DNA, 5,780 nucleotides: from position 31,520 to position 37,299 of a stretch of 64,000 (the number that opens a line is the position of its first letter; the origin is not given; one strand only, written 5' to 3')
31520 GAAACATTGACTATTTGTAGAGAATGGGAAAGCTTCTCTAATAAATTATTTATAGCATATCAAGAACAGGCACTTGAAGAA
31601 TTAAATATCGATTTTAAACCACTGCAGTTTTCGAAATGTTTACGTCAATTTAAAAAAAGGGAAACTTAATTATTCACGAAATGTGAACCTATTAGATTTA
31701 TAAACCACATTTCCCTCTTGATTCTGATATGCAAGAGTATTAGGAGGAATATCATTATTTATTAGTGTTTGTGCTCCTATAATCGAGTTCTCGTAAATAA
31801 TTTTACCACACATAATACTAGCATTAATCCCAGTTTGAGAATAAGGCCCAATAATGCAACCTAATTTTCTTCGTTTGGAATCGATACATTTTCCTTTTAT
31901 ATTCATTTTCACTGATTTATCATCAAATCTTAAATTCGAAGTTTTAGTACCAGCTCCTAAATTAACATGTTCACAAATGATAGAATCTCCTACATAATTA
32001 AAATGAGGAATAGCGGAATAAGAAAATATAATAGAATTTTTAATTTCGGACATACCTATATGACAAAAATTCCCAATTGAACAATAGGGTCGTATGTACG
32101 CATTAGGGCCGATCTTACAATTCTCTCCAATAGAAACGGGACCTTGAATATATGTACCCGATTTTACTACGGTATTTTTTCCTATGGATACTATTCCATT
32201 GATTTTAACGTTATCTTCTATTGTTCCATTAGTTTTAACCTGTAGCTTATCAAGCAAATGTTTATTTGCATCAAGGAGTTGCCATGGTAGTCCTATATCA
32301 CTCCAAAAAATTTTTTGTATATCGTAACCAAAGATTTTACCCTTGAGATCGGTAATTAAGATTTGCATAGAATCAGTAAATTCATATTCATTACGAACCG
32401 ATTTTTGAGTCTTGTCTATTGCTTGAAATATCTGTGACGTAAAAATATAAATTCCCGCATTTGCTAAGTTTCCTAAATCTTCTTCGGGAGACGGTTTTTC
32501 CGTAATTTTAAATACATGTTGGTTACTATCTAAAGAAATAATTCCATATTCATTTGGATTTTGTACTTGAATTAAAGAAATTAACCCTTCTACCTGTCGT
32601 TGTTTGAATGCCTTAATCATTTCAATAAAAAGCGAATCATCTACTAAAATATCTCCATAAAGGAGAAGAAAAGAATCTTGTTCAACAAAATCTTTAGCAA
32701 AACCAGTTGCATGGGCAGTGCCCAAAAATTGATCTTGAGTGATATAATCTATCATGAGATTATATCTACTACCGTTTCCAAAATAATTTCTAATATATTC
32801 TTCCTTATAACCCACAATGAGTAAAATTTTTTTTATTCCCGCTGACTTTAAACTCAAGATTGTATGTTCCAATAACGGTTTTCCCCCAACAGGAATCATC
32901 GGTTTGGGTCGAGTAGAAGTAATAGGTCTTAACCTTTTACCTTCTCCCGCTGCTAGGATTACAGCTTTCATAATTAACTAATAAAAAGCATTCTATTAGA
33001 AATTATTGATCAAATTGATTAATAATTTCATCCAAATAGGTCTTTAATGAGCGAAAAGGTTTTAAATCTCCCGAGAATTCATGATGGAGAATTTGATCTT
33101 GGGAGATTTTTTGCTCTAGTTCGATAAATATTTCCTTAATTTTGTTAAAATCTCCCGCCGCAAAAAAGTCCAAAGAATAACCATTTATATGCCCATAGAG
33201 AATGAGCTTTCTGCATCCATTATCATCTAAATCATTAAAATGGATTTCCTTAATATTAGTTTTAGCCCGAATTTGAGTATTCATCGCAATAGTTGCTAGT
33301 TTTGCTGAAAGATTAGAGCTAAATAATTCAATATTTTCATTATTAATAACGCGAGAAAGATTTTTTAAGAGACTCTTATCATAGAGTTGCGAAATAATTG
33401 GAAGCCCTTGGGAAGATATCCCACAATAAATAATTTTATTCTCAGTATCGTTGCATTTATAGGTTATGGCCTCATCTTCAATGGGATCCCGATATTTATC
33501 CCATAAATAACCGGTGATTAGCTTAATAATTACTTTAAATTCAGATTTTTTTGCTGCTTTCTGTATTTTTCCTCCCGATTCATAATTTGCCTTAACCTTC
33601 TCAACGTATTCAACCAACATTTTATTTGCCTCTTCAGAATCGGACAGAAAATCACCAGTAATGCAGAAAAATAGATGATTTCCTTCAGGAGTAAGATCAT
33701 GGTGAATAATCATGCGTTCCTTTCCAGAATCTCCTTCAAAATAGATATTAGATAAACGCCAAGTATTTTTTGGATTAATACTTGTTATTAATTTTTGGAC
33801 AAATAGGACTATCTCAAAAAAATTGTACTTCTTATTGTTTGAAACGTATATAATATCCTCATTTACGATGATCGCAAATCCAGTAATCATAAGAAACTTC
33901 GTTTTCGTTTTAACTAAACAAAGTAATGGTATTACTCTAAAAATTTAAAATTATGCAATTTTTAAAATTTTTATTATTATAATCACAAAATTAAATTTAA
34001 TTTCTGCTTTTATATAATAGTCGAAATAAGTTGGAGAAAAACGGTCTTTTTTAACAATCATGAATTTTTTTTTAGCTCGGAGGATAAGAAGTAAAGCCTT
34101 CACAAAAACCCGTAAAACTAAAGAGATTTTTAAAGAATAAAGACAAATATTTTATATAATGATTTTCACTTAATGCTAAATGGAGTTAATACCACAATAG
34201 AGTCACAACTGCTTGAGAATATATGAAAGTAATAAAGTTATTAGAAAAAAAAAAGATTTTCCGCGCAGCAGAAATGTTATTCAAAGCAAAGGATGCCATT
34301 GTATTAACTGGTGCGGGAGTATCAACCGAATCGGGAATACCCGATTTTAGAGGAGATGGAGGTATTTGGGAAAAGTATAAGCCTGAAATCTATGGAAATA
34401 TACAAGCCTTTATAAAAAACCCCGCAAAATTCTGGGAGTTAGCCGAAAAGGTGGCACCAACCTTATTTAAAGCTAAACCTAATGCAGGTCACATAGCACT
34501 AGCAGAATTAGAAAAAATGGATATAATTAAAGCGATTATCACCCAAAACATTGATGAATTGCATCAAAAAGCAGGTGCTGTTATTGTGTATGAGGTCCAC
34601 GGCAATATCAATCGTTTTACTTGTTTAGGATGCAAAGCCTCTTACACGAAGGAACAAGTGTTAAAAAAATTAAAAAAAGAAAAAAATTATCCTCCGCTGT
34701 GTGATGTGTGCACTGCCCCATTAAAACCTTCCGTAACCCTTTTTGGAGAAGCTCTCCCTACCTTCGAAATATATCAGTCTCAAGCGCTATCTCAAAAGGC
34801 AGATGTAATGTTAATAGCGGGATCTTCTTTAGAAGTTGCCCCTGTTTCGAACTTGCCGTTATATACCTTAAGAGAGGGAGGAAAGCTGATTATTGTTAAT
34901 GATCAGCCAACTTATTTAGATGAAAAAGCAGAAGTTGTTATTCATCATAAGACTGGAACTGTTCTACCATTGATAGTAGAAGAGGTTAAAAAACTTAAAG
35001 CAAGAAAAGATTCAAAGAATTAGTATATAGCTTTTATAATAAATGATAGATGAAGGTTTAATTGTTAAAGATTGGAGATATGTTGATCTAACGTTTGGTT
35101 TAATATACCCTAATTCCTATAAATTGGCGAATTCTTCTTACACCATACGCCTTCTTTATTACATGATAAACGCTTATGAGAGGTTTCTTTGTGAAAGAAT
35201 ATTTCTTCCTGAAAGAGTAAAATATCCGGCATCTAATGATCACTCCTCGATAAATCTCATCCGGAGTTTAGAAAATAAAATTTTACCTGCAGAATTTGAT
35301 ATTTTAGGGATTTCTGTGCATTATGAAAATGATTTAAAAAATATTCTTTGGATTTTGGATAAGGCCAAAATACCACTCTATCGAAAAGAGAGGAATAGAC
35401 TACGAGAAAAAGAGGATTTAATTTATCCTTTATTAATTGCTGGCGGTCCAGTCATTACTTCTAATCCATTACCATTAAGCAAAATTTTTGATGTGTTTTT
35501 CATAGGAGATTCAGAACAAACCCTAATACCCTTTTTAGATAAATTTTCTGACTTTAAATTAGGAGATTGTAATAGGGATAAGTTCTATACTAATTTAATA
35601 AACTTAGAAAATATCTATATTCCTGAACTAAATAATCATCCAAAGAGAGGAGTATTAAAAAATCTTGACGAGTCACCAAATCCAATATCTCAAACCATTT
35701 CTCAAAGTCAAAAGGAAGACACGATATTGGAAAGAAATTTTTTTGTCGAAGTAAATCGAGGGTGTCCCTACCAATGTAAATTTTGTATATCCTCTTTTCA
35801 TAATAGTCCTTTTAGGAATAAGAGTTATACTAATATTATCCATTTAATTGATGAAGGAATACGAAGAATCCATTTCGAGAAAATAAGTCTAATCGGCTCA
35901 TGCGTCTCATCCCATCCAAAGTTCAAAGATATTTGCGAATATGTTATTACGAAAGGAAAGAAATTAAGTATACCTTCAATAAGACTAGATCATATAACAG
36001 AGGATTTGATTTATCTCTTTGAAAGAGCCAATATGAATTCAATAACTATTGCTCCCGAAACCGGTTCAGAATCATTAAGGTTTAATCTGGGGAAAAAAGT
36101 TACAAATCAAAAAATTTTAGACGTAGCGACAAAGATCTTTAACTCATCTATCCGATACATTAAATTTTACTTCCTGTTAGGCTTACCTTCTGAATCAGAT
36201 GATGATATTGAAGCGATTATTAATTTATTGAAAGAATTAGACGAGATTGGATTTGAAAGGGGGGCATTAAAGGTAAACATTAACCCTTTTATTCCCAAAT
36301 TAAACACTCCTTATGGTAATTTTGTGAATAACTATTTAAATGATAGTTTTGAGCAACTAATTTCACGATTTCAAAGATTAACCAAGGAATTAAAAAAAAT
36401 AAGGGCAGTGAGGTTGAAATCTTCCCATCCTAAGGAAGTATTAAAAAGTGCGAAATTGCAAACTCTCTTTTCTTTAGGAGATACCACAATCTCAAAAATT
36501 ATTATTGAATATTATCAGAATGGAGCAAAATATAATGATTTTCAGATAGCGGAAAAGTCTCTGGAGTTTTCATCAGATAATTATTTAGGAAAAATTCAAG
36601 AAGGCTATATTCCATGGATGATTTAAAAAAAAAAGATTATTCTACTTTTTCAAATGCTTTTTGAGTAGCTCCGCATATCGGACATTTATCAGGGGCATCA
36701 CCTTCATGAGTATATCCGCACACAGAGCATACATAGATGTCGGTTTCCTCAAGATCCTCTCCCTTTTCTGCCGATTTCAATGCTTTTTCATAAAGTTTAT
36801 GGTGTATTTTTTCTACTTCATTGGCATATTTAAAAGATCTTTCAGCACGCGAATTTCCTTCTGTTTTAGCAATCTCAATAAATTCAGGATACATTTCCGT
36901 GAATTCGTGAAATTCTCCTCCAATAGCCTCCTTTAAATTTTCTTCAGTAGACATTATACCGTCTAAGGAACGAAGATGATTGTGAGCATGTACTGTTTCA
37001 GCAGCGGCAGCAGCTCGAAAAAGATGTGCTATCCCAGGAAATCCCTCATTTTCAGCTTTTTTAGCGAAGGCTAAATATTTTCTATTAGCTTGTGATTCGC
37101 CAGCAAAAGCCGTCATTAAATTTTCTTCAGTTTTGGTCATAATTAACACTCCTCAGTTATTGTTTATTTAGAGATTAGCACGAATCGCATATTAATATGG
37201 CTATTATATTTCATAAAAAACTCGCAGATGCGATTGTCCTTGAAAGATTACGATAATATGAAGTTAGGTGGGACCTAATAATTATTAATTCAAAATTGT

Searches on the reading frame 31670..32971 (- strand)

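Call 34: search_protein_families(library=pfam, proteins=[window:31670-32971:-], max_evalue=0.001)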
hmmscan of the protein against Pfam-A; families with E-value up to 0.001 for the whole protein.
window:31670-32971:- (433 aa): 7 families
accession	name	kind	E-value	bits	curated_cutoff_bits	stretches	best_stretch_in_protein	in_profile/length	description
PF00483.29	NTP_transferase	-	2.6e-49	168.4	21.2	1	2-241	1-244/245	Nucleotidyl transferase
PF00132.30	Hexapep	-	1.8e-14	53.1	27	1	279-306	2-29/36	Bacterial transferase hexapeptide (six repeats)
PF12804.13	NTP_transf_3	-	2.6e-12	47.6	27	1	3-126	1-115/160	MobA-like NTP transferase domain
PF25084.1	LbH_EIF2B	-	2.6e-09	37.5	54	1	250-294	11-54/105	EIF2B subunit epsilon LbH domain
PF01128.25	IspD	-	1.3e-05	25.5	27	1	2-60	2-59/221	2-C-methyl-D-erythritol 4-phosphate cytidylyltransferase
PF24894.1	Hexapep_GlmU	-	0.00025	21.5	23.3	0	299-347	21-69/104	GlmU-like, C-terminal hexapeptide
PF14602.12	Hexapep_2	-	0.0004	20.5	27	0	278-307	1-28/34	Hexapeptide repeat of succinyl-transferase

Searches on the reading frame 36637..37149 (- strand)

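Call 34: search_protein_families(library=pfam, proteins=[window:36637-37149:-], max_evalue=0.001)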
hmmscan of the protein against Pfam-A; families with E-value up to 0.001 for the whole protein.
window:36637-37149:- (170 aa): 3 families
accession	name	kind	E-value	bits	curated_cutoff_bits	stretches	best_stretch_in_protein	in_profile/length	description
PF02915.23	Rubrerythrin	-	9.9e-25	88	22.8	1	9-123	1-136/137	Rubrerythrin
PF21349.2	RUBY_RBDX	-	2.9e-13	49.5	26.5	1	139-167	1-30/30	Rubrerythrin, rubredoxin-like domain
PF00210.30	Ferritin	-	0.00069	20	24.5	0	10-133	3-112/142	Ferritin-like domain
